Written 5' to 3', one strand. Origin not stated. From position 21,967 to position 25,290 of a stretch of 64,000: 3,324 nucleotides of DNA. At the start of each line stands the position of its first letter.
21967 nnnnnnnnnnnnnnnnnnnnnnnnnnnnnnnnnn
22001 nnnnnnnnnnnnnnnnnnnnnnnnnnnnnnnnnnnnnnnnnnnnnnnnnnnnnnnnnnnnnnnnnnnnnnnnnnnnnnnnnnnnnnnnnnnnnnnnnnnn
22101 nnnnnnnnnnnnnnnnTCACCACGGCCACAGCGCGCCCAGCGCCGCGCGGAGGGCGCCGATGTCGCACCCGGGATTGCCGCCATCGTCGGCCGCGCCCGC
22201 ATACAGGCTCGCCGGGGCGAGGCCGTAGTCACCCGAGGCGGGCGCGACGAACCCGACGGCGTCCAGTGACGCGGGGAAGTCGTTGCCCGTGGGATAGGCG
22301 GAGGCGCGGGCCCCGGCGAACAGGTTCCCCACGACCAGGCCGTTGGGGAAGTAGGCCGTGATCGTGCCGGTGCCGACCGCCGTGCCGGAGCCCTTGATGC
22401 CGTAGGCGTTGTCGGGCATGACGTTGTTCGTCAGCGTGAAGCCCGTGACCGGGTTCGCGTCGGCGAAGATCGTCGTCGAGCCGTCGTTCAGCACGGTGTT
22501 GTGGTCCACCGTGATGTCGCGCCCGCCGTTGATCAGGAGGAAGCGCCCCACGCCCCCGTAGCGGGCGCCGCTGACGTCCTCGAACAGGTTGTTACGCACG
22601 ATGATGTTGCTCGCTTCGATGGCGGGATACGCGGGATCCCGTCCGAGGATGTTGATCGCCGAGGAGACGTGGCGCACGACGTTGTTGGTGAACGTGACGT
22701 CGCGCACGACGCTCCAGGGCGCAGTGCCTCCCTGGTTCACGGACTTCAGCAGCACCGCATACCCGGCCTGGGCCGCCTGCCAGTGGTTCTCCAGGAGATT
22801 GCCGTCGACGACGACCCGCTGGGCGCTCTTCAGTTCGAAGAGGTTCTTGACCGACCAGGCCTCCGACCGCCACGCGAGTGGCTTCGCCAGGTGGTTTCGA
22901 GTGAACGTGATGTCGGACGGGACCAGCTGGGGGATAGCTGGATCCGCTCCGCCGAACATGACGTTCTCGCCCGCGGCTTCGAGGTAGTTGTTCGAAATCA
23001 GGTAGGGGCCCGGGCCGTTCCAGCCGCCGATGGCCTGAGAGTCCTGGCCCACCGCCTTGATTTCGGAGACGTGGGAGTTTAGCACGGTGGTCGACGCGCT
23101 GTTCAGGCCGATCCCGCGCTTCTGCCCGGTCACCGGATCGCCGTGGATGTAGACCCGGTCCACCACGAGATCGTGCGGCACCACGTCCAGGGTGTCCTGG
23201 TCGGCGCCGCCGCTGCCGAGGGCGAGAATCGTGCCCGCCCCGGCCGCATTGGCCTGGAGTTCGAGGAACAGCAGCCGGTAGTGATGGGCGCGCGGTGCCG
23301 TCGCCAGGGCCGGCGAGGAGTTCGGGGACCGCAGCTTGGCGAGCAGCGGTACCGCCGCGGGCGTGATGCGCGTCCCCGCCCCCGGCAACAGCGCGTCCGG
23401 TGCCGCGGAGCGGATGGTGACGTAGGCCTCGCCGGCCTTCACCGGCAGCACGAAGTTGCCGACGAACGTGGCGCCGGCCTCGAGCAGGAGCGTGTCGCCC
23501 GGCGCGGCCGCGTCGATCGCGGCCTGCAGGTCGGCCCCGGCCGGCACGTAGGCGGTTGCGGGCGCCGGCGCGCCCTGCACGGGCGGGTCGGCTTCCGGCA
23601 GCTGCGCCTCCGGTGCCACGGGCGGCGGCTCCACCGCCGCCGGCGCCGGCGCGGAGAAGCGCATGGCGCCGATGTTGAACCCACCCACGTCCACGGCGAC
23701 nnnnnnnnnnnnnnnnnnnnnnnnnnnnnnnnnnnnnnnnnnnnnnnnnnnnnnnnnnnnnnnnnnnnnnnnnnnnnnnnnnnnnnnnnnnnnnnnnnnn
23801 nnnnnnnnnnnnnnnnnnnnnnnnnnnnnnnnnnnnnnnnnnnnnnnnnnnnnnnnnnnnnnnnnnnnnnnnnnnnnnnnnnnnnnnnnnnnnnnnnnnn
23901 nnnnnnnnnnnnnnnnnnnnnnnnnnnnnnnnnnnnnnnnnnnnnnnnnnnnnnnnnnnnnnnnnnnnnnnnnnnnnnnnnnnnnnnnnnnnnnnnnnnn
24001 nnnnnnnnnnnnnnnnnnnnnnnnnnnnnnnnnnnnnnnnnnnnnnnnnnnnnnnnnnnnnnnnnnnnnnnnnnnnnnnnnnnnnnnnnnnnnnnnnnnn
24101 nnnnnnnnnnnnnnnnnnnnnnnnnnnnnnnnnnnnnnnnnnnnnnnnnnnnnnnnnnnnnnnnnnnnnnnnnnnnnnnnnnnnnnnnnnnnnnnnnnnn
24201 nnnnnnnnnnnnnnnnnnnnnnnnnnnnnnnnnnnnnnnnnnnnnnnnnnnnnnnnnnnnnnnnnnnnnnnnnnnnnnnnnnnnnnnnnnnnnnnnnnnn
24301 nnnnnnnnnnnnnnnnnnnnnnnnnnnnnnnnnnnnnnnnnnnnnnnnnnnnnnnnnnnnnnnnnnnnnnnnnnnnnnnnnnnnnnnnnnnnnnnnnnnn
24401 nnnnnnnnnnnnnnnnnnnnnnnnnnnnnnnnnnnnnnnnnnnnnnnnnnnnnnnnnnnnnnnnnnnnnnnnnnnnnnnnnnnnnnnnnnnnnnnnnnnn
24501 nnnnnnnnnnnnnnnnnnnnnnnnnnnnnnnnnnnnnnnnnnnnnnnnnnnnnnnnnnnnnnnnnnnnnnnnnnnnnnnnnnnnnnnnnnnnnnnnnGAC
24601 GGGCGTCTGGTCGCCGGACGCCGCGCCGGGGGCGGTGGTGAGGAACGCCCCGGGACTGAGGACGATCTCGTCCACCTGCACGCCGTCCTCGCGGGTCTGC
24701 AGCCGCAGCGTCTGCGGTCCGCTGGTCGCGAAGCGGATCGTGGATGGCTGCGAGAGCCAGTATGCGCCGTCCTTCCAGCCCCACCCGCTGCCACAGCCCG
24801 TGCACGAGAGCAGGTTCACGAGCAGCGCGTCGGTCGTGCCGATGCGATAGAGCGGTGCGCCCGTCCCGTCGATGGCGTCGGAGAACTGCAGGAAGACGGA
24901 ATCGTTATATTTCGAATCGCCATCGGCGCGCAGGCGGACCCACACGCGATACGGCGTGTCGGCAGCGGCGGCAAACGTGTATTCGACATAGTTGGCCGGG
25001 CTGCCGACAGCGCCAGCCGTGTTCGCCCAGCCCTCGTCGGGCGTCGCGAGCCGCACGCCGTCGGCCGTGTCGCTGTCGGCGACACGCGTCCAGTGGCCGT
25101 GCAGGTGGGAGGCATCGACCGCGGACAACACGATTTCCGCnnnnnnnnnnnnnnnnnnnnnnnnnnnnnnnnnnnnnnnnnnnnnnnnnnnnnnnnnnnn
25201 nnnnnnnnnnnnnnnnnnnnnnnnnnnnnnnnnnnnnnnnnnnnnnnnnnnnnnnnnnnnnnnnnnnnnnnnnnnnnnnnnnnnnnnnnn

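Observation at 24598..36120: Unassigned ~185-aa module present four times on three different catalytic scaffolds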

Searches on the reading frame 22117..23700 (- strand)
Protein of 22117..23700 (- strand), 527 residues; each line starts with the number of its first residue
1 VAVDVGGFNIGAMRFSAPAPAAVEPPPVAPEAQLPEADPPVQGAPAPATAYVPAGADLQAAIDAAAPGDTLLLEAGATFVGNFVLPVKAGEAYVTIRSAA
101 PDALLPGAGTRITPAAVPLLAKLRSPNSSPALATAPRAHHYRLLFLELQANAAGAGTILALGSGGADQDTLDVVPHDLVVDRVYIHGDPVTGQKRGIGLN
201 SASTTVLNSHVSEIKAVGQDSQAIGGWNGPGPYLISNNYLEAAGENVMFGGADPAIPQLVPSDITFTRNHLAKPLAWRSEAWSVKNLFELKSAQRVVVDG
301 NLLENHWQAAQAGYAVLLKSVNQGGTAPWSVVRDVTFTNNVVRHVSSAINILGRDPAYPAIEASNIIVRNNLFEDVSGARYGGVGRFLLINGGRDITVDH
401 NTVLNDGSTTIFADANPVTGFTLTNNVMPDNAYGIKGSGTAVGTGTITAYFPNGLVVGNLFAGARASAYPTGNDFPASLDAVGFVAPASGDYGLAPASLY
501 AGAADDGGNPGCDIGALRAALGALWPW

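Call 64: search_solved_structures(query=window:22117-23700:-, max_evalue=0.01)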
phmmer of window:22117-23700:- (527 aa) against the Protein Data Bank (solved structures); distinct sequences matched with E-value up to 0.01: 0.

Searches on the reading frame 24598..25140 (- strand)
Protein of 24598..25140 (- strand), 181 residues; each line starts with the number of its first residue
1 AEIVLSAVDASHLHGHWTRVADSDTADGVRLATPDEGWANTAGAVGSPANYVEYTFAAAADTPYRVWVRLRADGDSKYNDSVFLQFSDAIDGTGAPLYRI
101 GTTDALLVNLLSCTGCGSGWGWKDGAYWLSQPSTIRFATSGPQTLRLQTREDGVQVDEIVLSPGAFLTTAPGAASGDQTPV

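Call 10: search_protein_families(library=pfam, proteins=[window:24598-25140:-], max_evalue=10)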
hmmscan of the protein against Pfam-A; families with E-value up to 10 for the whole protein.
window:24598-25140:- (181 aa): 1 family
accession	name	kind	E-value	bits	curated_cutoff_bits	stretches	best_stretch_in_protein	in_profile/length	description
PF17829.7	GH115_C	-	0.00052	20.3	24.1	1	46-166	52-163/172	Glycosyl hydrolase family 115 C-terminal domain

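Call 13: search_solved_structures(query=A1, max_evalue=10, show_alignments=2)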
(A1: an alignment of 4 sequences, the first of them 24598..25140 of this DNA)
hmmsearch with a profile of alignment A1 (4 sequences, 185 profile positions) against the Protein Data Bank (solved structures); distinct sequences matched with E-value up to 10: 0.

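Call 14: search_protein_families(library=ncbifam, proteins=[window:24598-25140:-], max_evalue=1)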
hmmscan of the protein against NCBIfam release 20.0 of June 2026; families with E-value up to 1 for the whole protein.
window:24598-25140:- (181 aa): 0 families

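Call 15: find_homologous_proteins(query=A1, max_evalue=0.001)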
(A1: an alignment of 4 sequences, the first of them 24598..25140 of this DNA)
Query A1 (4 sequences) (181 aa, profile of the alignment): 549 proteins with E <= 0.001 among 8000 candidates; the best 120 are listed.
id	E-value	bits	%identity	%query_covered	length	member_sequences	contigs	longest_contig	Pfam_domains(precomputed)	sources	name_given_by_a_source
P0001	8.4e-128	441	49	99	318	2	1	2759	PF17829.8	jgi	-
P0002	3.5e-120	417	52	99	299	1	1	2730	-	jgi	jgi:hypothetical protein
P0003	2.6e-117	407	50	99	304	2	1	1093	PF17829.8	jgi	jgi:hypothetical protein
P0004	2.3e-107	375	49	99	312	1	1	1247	-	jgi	jgi:hypothetical protein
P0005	9.8e-103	360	54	96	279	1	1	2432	PF17829.8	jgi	jgi:hypothetical protein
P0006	8.9e-98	343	49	100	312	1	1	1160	-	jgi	jgi:hypothetical protein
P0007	4.0e-89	315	47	98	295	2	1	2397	-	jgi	jgi:hypothetical protein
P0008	1.5e-88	313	47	98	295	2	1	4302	-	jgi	jgi:hypothetical protein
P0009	2.5e-88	313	50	98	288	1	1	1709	-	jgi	jgi:hypothetical protein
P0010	5.9e-86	305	44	98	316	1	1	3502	PF17829.8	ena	-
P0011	2.1e-85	303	44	98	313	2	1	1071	PF17829.8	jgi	jgi:hypothetical protein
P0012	2.4e-84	300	51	99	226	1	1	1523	-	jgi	jgi:hypothetical protein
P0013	4.4e-84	299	49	98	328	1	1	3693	-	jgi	jgi:hypothetical protein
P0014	7.5e-84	298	48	97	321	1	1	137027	-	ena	-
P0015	3.1e-82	293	51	99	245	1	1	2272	-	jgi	jgi:hypothetical protein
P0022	5.4e-80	286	48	99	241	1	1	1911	PF17829.8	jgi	jgi:hypothetical protein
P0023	8.4e-80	285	48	100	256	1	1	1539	PF17829.8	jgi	jgi:hypothetical protein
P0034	2.1e-77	277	51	99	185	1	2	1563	PF17829.8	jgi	jgi:hypothetical protein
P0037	4.5e-77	276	54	99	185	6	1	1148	PF17829.8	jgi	jgi:hypothetical protein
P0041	1.1e-76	275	51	99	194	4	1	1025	PF17829.8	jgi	jgi:hypothetical protein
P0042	1.4e-76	274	48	96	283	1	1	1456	PF07081.19,PF17829.8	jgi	jgi:hypothetical protein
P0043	1.6e-76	274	54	99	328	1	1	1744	PF03422.22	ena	-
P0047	2.1e-76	274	52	99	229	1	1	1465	PF17829.8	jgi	-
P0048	3.3e-76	273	49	99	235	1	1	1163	PF17829.8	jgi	jgi:hypothetical protein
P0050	3.8e-76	273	55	99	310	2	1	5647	PF03422.22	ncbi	ncbi:MAG: carbohydrate-binding protein, partial [Acidobacteria bacterium]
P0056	8.6e-76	272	51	100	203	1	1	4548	PF17829.8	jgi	jgi:hypothetical protein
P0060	1.6e-75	271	50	100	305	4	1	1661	PF17829.8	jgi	jgi:hypothetical protein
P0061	1.7e-75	271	55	96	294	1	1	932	PF17829.8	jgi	jgi:Gylcosyl hydrolase family 115 C-terminal domain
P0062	1.9e-75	271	48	99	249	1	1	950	PF17829.8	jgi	jgi:hypothetical protein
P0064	2.5e-75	270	46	99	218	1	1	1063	PF17829.8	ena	-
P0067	4.8e-75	269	52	99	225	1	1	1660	PF17829.8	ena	-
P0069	4.9e-75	269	49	99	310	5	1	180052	-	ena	-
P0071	9.3e-75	268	53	96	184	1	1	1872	PF17829.8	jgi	jgi:glycosyl hydrolase family 115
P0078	2.6e-74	267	52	99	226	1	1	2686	PF17829.8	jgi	jgi:hypothetical protein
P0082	5.7e-74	266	48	99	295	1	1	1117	PF17829.8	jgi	jgi:hypothetical protein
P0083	5.8e-74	266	54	99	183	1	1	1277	PF17829.8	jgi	jgi:hypothetical protein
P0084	6.0e-74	266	52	100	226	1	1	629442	-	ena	-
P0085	6.2e-74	266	50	99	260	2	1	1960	PF17829.8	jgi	jgi:hypothetical protein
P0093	2.1e-73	264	49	99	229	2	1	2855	PF17829.8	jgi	jgi:hypothetical protein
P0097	3.5e-73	263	50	99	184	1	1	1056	PF17829.8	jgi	jgi:hypothetical protein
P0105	5.5e-73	263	53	99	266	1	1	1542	PF03422.22,PF24108.2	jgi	jgi:hypothetical protein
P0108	7.6e-73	262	48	96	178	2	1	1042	PF17829.8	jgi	jgi:hypothetical protein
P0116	1.3e-72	261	51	100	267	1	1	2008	PF17829.8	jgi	jgi:hypothetical protein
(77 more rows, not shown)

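Call 36: find_encoding_contigs(protein=P0084, flank=10000, max_places=2)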
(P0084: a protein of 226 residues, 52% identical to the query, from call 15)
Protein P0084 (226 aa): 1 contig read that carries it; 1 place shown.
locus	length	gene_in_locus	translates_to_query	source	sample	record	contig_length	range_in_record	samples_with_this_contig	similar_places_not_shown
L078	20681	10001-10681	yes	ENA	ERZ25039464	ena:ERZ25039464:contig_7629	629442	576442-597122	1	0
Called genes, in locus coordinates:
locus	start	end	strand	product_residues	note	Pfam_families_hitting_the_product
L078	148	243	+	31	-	-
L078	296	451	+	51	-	-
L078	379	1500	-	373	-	PF13439:Glyco_transf_4, PF00534:Glycos_transf_1, PF13692:Glyco_trans_1_4, PF13524:Glyco_trans_1_2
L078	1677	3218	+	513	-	PF13229:Beta_helix (weak)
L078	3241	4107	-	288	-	PF06325:PrmA (weak), PF13489:Methyltransf_23, PF13649:Methyltransf_25, PF13847:Methyltransf_31, PF08241:Methyltransf_11, PF08242:Methyltransf_12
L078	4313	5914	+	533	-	PF01943:Polysacc_synt, PF13440:Polysacc_synt_3, PF01554:MatE (weak)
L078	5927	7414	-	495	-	PF13229:Beta_helix (weak)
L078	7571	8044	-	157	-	-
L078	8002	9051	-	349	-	PF17829:GH115_C (faint), PF03422:CBM_6, PF18099:CBM_35_2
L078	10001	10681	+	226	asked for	-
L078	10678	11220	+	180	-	PF03422:CBM_6, PF18099:CBM_35_2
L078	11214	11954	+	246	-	PF03372:Exo_endo_phos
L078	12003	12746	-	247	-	PF08241:Methyltransf_11 (faint)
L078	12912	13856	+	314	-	PF00535:Glycos_transf_2, PF10111:Glyco_tranf_2_2 (weak), PF13641:Glyco_tranf_2_3, PF13632:Glyco_trans_2_3 (weak)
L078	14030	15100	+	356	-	PF04464:Glyphos_transf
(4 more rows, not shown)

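Call 37: find_encoding_contigs(protein=P0069, flank=10000, max_places=2)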
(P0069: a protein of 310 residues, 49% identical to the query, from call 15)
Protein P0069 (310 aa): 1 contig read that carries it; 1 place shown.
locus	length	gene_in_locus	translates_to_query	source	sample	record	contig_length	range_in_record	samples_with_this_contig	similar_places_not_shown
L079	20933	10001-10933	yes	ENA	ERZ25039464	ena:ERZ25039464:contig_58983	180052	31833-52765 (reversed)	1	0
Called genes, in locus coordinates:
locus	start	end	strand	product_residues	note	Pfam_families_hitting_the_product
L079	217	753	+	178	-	PF00361:Proton_antipo_M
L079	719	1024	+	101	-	-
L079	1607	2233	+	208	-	-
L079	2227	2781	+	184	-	PF00119:ATP-synt_A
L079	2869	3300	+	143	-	PF00137:ATP-synt_C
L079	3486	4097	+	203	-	-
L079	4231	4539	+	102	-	PF02369:Big_1 (weak), PF13620:CarboxypepD_reg, PF13715:CarbopepD_reg_2 (weak)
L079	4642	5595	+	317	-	-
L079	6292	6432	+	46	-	-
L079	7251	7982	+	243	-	-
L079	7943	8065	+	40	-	-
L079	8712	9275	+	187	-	-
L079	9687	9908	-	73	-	-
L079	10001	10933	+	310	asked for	-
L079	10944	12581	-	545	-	PF00884:Sulfatase, PF13428:TPR_14 (faint), PF16347:SGSH_C, PF07719:TPR_2 (faint), PF13424:TPR_12 (faint), PF13432:TPR_16 (weak), PF13431:TPR_17 (faint), PF14559:TPR_19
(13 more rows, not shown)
